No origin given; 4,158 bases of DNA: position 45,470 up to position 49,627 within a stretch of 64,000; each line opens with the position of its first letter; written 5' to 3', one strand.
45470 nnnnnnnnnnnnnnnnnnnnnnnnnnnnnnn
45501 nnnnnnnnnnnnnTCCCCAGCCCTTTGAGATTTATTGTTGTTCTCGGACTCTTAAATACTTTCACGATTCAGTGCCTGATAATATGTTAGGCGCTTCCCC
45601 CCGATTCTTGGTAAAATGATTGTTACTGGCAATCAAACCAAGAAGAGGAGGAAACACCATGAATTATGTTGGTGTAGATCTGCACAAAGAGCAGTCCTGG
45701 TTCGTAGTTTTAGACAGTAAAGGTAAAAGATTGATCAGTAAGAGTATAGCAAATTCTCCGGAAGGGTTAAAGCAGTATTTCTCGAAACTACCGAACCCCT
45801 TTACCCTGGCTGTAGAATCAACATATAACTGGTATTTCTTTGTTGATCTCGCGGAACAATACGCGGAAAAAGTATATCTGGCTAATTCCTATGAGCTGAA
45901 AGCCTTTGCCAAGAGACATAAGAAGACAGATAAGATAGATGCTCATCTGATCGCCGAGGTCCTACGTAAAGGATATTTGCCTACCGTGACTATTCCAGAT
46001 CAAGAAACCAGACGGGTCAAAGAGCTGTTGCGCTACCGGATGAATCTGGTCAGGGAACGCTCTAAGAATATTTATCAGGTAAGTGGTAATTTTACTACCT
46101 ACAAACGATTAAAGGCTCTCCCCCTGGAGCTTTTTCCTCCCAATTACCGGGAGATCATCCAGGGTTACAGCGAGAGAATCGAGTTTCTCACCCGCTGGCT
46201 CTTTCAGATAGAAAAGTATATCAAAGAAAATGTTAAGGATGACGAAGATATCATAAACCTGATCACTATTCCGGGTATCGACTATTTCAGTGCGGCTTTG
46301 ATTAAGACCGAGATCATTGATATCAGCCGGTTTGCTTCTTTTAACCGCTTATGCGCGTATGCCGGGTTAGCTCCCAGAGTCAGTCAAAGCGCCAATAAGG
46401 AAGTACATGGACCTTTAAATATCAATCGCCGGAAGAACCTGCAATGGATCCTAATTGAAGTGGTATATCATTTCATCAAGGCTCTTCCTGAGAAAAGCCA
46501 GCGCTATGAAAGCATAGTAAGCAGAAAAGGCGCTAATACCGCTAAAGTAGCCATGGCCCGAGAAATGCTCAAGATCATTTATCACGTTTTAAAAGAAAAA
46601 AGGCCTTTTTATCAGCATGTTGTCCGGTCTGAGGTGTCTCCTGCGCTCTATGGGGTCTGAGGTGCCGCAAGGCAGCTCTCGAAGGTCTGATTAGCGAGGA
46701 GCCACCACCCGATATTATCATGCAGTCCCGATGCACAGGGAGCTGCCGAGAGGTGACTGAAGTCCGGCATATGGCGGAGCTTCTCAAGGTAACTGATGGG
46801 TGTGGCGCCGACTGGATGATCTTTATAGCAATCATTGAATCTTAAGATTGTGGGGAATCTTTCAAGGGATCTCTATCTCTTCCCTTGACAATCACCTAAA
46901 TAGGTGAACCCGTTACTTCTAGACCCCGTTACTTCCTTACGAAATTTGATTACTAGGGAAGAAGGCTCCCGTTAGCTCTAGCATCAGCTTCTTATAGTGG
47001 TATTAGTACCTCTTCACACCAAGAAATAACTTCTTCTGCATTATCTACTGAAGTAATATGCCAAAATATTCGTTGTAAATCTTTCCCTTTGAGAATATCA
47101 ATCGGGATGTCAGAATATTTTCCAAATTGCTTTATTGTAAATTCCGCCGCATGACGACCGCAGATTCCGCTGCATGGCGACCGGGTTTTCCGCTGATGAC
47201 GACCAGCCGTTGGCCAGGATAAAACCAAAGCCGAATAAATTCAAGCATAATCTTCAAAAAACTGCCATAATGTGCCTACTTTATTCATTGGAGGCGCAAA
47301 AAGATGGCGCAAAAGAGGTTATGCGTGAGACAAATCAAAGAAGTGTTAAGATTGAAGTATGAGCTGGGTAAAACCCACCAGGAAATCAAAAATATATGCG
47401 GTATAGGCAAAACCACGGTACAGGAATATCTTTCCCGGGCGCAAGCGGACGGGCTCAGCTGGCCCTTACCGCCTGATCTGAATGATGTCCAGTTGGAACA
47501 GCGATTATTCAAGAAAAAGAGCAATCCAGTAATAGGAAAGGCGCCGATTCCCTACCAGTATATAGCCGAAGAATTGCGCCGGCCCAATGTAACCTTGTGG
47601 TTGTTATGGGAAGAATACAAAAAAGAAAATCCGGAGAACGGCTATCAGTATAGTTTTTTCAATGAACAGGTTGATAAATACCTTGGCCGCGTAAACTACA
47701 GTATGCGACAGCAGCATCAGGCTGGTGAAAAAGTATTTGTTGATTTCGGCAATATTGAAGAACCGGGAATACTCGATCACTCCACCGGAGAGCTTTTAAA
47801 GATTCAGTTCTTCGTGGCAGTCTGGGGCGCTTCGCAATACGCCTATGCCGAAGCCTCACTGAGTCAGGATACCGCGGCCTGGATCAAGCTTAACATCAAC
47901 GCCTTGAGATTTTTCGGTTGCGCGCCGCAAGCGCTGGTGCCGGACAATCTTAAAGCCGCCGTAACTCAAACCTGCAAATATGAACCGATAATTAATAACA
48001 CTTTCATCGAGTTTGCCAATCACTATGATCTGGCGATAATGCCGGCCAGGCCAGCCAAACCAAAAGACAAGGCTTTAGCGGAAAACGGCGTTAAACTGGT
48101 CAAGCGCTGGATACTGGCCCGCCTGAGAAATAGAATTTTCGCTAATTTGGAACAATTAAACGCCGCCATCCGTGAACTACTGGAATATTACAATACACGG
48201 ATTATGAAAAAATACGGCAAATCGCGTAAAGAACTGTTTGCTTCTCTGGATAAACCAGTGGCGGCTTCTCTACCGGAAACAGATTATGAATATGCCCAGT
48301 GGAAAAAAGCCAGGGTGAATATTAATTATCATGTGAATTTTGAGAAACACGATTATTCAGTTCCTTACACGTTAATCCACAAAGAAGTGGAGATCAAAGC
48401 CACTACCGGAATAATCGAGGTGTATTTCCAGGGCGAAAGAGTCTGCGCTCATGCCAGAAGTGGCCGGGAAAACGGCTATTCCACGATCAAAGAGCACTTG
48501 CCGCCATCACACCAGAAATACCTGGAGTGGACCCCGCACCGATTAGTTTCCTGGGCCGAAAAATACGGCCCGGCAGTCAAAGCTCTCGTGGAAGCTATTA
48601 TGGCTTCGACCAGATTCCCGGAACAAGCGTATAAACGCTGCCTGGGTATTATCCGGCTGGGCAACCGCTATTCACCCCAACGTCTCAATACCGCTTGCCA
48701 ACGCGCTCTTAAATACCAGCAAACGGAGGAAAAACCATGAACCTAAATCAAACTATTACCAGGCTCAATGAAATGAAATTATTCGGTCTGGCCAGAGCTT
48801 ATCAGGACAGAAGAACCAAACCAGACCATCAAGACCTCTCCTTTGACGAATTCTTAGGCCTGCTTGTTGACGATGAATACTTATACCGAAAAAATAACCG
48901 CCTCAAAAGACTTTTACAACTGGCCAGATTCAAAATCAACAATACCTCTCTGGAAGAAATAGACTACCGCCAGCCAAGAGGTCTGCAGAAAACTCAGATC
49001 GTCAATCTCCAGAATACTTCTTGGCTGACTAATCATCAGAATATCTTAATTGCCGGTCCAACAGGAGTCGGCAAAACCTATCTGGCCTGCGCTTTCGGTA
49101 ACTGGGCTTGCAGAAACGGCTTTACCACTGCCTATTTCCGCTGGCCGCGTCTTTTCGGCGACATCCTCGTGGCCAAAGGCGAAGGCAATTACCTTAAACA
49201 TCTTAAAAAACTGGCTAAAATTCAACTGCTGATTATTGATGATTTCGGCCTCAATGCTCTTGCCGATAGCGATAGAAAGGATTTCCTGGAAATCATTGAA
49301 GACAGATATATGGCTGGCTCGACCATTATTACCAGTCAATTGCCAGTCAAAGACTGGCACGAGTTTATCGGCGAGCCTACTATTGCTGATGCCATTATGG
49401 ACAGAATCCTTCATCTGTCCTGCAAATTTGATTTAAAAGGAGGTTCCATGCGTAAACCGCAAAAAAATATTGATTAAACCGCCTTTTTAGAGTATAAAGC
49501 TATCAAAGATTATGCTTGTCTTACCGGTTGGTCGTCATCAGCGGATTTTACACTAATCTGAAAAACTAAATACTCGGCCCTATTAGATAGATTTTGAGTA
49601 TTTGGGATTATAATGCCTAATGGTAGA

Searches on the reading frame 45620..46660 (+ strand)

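Call 14: search_protein_families(library=pfam, proteins=[window:45620-46660:+], max_evalue=0.01)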
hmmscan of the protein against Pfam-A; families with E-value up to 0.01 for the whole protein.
window:45620-46660:+ (346 aa): 3 families
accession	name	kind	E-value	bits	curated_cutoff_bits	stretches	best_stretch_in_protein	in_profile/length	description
PF01548.23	DEDD_Tnp_IS110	-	4.8e-26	91.8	29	1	17-157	1-149/155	Transposase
PF02371.22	Transposase_20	-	9.9e-14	51.9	21.3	1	214-296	4-86/87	Transposase IS116/IS110/IS902 family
PF06732.16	Pescadillo_N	-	0.0046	17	28.6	1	239-336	26-126/273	Pescadillo N-terminus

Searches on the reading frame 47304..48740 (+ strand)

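Call 14: search_protein_families(library=pfam, proteins=[window:47304-48740:+], max_evalue=0.01)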
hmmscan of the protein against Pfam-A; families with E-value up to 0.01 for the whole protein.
window:47304-48740:+ (478 aa): 4 families
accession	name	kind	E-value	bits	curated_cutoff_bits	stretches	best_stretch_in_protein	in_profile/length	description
PF22483.2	Mu-transpos_C_2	-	1.1e-20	73.6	27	1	323-390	1-68/73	Mu transposase, C-terminal domain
PF00665.32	rve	-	0.00041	21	32.6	1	138-253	2-102/102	Integrase core domain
PF13683.12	rve_3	-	0.00049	20.2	26.5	1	247-299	7-56/67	Integrase core domain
PF08281.18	Sigma70_r4_2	-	0.00086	19.3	25.7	1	12-46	16-50/54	Sigma-70, region 4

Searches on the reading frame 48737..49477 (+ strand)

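Call 14: search_protein_families(library=pfam, proteins=[window:48737-49477:+], max_evalue=0.01)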
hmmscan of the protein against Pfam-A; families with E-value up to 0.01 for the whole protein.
window:48737-49477:+ (246 aa): 8 families
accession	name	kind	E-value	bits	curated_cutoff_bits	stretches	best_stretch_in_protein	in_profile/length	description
PF01695.23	IstB_IS21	-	1.8e-67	227.7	24.1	1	9-244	2-236/238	IstB-like ATP binding protein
PF20720.3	nSTAND3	-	5e-05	23.5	27.2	1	96-179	13-84/155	Novel STAND NTPase 3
PF04851.21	ResIII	-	0.0014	19.1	22.5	1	83-120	7-43/164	Type III restriction enzyme, res subunit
PF13401.12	AAA_22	-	0.0016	19.2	27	0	100-134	5-39/130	AAA domain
PF02562.22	PhoH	-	0.0021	18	27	1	95-128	14-47/205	PhoH-like protein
PF00308.24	Bac_DnaA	-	0.0029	18.3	23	1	101-198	35-134/162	Bacterial DnaA ATPAse domain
PF13191.12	AAA_16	-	0.0091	16.9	32.6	0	100-139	24-63/167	AAA ATPase domain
PF00004.35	AAA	-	0.0098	16.8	21.2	0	103-170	1-66/131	ATPase family associated with various cellular activities (AAA)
